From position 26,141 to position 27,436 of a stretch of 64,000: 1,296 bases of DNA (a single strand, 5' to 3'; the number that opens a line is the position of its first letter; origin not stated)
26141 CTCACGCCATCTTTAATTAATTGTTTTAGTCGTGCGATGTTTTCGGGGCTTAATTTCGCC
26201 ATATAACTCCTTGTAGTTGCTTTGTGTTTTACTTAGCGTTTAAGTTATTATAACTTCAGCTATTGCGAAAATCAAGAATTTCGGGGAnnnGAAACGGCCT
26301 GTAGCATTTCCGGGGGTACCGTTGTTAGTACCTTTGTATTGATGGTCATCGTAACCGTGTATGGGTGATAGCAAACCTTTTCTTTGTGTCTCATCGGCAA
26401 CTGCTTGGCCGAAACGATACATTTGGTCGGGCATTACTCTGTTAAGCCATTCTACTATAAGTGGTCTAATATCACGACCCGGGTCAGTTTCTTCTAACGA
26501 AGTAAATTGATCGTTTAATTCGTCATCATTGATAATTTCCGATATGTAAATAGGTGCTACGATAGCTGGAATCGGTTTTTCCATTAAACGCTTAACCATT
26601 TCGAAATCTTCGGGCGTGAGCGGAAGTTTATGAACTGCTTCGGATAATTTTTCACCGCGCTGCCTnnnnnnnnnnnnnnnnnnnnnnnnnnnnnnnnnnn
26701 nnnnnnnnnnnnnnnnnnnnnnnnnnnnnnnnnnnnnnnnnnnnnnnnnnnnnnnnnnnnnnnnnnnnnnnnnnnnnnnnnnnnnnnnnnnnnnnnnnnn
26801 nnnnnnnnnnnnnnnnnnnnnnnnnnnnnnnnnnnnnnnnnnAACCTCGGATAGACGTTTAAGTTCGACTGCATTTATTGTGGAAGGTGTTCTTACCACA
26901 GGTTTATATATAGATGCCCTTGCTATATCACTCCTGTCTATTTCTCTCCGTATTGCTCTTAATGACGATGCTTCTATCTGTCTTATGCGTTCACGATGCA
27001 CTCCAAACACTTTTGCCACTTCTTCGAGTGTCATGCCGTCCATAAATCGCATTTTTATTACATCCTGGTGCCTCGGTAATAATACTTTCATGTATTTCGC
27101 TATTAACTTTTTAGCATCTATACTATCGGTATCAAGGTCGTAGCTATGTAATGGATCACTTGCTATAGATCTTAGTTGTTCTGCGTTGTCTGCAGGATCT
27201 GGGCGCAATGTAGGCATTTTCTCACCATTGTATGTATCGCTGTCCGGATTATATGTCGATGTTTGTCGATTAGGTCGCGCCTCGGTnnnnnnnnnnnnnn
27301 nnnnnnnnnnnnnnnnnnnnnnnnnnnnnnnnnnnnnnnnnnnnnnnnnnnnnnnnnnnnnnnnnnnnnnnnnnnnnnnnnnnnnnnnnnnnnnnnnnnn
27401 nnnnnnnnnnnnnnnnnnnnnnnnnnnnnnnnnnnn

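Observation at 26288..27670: Protein with a near-perfect sigma-70 region 4.2 but no region 2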

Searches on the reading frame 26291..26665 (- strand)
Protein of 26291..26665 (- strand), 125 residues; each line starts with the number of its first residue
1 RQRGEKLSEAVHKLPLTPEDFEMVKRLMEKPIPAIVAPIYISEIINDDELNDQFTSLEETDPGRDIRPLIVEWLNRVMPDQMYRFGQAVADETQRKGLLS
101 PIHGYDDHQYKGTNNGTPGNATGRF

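Call 33: search_solved_structures(query=A3, max_evalue=10)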
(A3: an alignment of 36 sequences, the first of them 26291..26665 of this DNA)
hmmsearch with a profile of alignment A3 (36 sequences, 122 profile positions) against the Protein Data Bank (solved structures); distinct sequences matched with E-value up to 10: 4.
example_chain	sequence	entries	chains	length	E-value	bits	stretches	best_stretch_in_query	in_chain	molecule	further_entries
7ok0_F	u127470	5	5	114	0.39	13.9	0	21-52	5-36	DNA-directed RNA polymerase, subunit F | DNA-directed RNA polymerase subunit Rpo4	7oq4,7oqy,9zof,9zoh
2ayx_A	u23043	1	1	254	1.1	12.4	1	12-88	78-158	Sensor kinase protein rcsC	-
7uik_T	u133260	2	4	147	1.2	12.3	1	15-59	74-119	Regulatory protein GAL4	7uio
8gf5_A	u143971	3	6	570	1.3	12.2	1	19-53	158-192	Methyl-coenzyme M reductase subunit alpha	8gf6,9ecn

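Call 35: search_protein_families(library=pfam, alignment_id=A3, max_evalue=0.1)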
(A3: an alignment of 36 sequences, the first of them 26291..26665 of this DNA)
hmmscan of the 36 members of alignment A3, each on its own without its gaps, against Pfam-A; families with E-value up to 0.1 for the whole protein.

A. member 1, window:26291-26665:- (125 aa): 1 family
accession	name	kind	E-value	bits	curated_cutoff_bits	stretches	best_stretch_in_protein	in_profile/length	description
PF24028.1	DUF7339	-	0.028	14.9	27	1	29-96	44-112/115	Domain of unknown function (DUF7339)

B. families by the number of members that match (of 36 scanned): 2 families
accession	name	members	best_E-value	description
PF24028.1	DUF7339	6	0.015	Domain of unknown function (DUF7339)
PF19377.4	DUF5952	1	0.036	Family of unknown function (DUF5952)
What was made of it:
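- On Pfam DUF7339 (PF24028) / phrog_1415: Only 6 of 36 C-modules reach E<0.1 (call 35).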

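Call 36: predict_structure(alignment_id=A3)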
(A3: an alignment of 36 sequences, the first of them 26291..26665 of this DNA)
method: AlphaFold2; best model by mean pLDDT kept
length: 125 residues; sequences in the alignment: 36
mean_pLDDT: 67.0   pTM: 0.49
mean pLDDT of the five models: 67.0, 65.5, 65.4, 63.3, 61.8
residues with pLDDT >= 90: 6; 70-90: 57; 50-70: 21; < 50: 41
segments of 3 or more residues with pLDDT < 50: 1-8, 87-95, 97-101, 110-125
pLDDT, mean of each block of 10 residues (from residue 1): 47 71 84 86 82 88 89 78 53 47 51 42 40
secondary structure, 60 per line:
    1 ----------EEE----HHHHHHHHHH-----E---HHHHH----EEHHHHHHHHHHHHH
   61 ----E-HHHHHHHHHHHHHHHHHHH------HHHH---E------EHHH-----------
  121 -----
elements in order: E11-13 H18-27 H37-41 H48-60 H67-85 H92-95

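Call 80: search_protein_representatives(alignment_id=A3)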
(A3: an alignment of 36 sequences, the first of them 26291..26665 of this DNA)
Query: 36 sequences, 122 profile positions. Proteins with E-value up to 0.001 (for the whole library): 233; up to 1e-10: 81; up to 1e-30: 54. The best 150 are listed.
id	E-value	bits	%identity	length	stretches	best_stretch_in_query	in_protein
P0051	7.2e-57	206.8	-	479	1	2-121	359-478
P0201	1.1e-56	206.2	-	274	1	3-121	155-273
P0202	2.6e-56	205.0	-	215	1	2-121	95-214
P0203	2.9e-56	204.9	-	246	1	3-122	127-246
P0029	1.1e-55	203.0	-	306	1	3-121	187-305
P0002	4.3e-55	201.1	-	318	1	2-122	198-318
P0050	7.6e-55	200.2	-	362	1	2-121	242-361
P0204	1.0e-54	199.8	-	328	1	2-121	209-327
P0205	2.5e-54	198.6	-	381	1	3-121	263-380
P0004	6.1e-54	197.3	-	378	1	3-121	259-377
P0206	6.6e-54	197.2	-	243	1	3-121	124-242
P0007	7.3e-54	197.1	-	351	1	2-121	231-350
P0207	1.2e-53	196.3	-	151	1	3-121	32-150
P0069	1.8e-53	195.8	-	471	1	2-121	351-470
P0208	2.2e-53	195.5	-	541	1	2-120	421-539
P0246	1.3e-22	96.2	-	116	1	2-110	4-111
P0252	6.8e-18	81.0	-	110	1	3-105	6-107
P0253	4.3e-17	78.4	-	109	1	2-104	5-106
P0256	3.6e-16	75.4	-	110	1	2-108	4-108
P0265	7.8e-12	61.4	-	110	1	2-104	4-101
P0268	6.2e-11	58.5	-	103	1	3-99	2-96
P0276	1.7e-09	53.9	-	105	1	2-105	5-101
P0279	4.2e-08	49.3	-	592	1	3-89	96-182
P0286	9.4e-07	45.0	-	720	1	3-90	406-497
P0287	1.0e-06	44.9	-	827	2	3-71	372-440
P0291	2.1e-06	43.9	-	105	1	2-103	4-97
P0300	3.8e-06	43.0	-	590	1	4-74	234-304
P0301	4.1e-06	42.9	-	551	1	14-92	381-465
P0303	4.5e-06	42.8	-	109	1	3-72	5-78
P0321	1.3e-05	41.3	-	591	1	3-72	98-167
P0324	1.4e-05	41.2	-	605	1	5-73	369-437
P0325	1.5e-05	41.1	-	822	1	3-73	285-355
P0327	1.7e-05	40.9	-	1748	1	2-72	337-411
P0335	2.5e-05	40.4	-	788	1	3-74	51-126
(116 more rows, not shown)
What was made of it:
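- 26396..26650 (-): aa 341-425: acidic helical C-module, the conserved core domain of the family. 233 cluster representatives at E<=1e-3 in an exhaustive search (call 80).
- On New dsbA-linked 'MRIxEIL + C-module' phage family (defined here): The family has 233 cluster representatives at E<=1e-3 (call 80).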

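Call 81: search_protein_families(library=pfam, proteins=[P0279, P0286, P0287, P0327, P0300, P0301, P0321, P0324, P0325, P0335], max_evalue=0.001)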
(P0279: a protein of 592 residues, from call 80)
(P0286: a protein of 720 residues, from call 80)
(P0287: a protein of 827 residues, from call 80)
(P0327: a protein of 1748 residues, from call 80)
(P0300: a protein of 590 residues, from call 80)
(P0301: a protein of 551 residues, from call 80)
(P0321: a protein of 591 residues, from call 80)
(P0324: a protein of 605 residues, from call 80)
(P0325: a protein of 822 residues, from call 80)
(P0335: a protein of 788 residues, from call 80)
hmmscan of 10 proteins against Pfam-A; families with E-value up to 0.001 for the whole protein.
P0279 (592 aa): 0 families

P0286 (720 aa): 0 families

P0287 (827 aa): 0 families

P0327 (1748 aa): 0 families

P0300 (590 aa): 0 families

P0301 (551 aa): 0 families

P0321 (591 aa): 0 families

P0324 (605 aa): 0 families

P0325 (822 aa): 2 families
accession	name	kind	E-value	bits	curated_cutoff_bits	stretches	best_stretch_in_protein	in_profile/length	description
PF01155.25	HypA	-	1.2e-09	38.7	28.9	2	435-481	68-111/112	Hydrogenase/urease nickel incorporation, metallochaperone, hypA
PF07295.17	DUF1451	-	5.7e-06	27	26.1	0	437-465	113-140/146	Zinc-ribbon containing domain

P0335 (788 aa): 1 family
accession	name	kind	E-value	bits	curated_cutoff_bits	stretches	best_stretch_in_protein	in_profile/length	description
PF04539.22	Sigma70_r3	-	0.00022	21.7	25.3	0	464-487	22-45/78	Sigma-70 region 3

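Call 83: find_encoding_contigs(protein=P0246, flank=7000, max_places=3)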
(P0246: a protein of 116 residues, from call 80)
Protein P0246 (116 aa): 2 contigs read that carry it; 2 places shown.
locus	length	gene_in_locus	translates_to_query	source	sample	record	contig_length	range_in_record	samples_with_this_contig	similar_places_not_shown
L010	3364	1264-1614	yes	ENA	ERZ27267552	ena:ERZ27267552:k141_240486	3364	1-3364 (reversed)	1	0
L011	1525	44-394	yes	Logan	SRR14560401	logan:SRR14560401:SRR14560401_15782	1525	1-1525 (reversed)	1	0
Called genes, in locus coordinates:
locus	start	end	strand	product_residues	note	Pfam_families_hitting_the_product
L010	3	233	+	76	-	?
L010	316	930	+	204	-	-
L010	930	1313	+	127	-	-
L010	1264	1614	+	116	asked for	-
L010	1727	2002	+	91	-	-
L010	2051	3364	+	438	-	?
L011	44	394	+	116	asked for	-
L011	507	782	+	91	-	-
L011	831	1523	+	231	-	?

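Call 84: find_encoding_contigs(protein=P0252, flank=7000, max_places=3)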
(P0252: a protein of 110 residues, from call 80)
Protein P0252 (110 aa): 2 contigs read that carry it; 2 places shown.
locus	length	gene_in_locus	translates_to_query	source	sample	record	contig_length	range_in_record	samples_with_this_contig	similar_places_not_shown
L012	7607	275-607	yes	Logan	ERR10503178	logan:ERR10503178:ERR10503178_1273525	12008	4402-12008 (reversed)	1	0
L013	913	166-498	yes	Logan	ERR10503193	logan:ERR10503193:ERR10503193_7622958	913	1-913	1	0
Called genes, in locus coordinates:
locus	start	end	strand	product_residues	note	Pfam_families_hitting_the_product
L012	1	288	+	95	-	?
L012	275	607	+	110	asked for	-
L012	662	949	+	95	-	PF11126:Phage_DsbA (weak)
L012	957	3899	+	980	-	PF03104:DNA_pol_B_exo1, PF00136:DNA_pol_B, PF20286:divDNApol (faint), PF00136:DNA_pol_B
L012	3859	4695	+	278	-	-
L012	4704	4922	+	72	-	-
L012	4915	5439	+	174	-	-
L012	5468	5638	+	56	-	PF07432:Hc1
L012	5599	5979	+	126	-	-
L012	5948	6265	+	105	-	-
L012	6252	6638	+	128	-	-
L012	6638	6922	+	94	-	-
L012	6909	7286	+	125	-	-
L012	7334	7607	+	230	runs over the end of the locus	-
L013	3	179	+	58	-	?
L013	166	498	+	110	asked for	-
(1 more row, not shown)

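Call 85: search_protein_families(library=pfam, proteins=[P0252, P0246, P0256, P0265, P0276, P0291, P0303, P0253, P0268], max_evalue=1)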
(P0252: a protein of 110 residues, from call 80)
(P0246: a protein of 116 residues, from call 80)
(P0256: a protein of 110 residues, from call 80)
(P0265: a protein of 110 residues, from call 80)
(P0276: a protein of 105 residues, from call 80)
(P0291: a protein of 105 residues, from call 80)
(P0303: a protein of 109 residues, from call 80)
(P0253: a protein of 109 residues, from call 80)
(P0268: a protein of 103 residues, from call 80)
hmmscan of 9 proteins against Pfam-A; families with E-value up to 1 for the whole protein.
P0252 (110 aa): 1 family
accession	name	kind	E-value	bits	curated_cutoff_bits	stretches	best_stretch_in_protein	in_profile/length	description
PF19148.5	DUF5830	-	0.24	11.8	26.8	1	21-61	6-46/114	Family of unknown function (DUF5830)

P0246 (116 aa): 0 families

P0256 (110 aa): 1 family
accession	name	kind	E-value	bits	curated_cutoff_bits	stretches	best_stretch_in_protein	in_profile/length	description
PF13559.11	DUF4129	-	0.12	12.9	24.8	0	4-28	20-47/69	Domain of unknown function (DUF4129)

P0265 (110 aa): 0 families

P0276 (105 aa): 1 family
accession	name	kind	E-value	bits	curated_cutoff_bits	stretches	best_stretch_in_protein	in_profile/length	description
PF11615.13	Caf4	-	0.031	14.8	21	1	31-54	33-54/60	CCR4-associated factor 4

P0291 (105 aa): 1 family
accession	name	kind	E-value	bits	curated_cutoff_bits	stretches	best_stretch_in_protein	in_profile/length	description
PF10691.14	DUF2497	-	0.078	13.9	27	1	38-78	17-61/75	Protein of unknown function (DUF2497)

P0303 (109 aa): 0 families

P0253 (109 aa): 2 families
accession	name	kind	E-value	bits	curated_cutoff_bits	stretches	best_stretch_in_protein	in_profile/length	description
PF23937.1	DUF7272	-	0.059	13.3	27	1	40-99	10-67/196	Family of unknown function (DUF7272)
PF18523.7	Sld3_N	-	0.24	12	25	0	48-87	75-115/115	Sld3 N-terminal domain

P0268 (103 aa): 0 families

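Call 86: search_protein_families(library=phrogs, proteins=[P0252, P0246, P0256, P0265, P0276, P0291, P0303, P0253, P0268], max_evalue=1)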
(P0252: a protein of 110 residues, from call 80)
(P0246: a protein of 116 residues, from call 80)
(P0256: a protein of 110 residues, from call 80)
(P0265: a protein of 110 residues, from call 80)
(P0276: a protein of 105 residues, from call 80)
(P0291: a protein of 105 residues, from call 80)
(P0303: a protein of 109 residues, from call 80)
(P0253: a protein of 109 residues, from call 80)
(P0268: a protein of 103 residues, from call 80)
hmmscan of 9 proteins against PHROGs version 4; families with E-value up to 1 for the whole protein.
P0252 (110 aa): 0 families

P0246 (116 aa): 0 families

P0256 (110 aa): 0 families

P0265 (110 aa): 0 families

P0276 (105 aa): 0 families

P0291 (105 aa): 0 families

P0303 (109 aa): 2 families
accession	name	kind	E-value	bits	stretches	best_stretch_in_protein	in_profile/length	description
phrog_10636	-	unknown function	0.048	14.6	1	61-84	12-35/44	-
phrog_21807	-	unknown function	0.18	12.7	1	48-106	89-146/158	-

P0253 (109 aa): 1 family
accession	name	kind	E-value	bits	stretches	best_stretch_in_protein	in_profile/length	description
phrog_20508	-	unknown function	0.17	13.1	1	38-57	10-29/56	-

P0268 (103 aa): 0 families
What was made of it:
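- On T4 gp33 late co-activator (Pfam Trans_coact PF16805 / phrog_254): Nine minimal C-module proteins and 36 C-modules do not (calls 35, 85, 86).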

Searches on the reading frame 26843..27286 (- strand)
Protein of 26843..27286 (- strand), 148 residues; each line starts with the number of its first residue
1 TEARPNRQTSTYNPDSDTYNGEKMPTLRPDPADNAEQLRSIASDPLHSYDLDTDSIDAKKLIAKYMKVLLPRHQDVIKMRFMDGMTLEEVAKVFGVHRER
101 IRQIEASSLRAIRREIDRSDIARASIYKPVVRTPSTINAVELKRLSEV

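Call 60: find_homologous_proteins(query=window:26843-27286:-, max_evalue=0.001)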
Query window:26843-27286:- (148 aa): 553 proteins with E <= 0.001 among 1042 candidates; the best 120 are listed.
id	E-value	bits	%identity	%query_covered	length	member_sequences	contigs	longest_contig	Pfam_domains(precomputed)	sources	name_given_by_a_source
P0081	5.1e-8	51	50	35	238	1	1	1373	PF04545.23,PF04539.23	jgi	jgi:RNA polymerase primary sigma factor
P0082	2.2e-7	49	45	51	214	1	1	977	PF04545.23,PF08281.19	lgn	-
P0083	8.9e-7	47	54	40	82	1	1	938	PF04545.23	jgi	jgi:RNA polymerase primary sigma factor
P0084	1.5e-6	46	49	49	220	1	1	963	PF04545.23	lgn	-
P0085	1.6e-6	46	43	55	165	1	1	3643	PF04545.23,PF04539.23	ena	-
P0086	2.1e-6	46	52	40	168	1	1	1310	PF04545.23,PF04539.23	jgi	jgi:RNA polymerase primary sigma factor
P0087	2.1e-6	46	50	39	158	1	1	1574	PF04545.23,PF04539.23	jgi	jgi:RNA polymerase primary sigma factor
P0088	2.3e-6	46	54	40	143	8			PF04545.23,PF04539.23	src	-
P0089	2.4e-6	46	52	40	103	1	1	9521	PF04545.23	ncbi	ncbi:MAG: sigma-70 family RNA polymerase sigma factor, partial [Terriglobales bacterium]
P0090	2.7e-6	46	43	57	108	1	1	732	PF04545.23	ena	-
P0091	3.4e-6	45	53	43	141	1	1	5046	PF04545.23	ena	-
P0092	3.4e-6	45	51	40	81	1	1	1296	PF04545.23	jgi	jgi:RNA polymerase primary sigma factor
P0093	3.5e-6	45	52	40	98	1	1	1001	PF04545.23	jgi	-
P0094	4.0e-6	45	49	50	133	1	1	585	PF04545.23,PF04539.23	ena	-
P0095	4.2e-6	45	51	40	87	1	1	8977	PF04545.23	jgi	jgi:RNA polymerase primary sigma factor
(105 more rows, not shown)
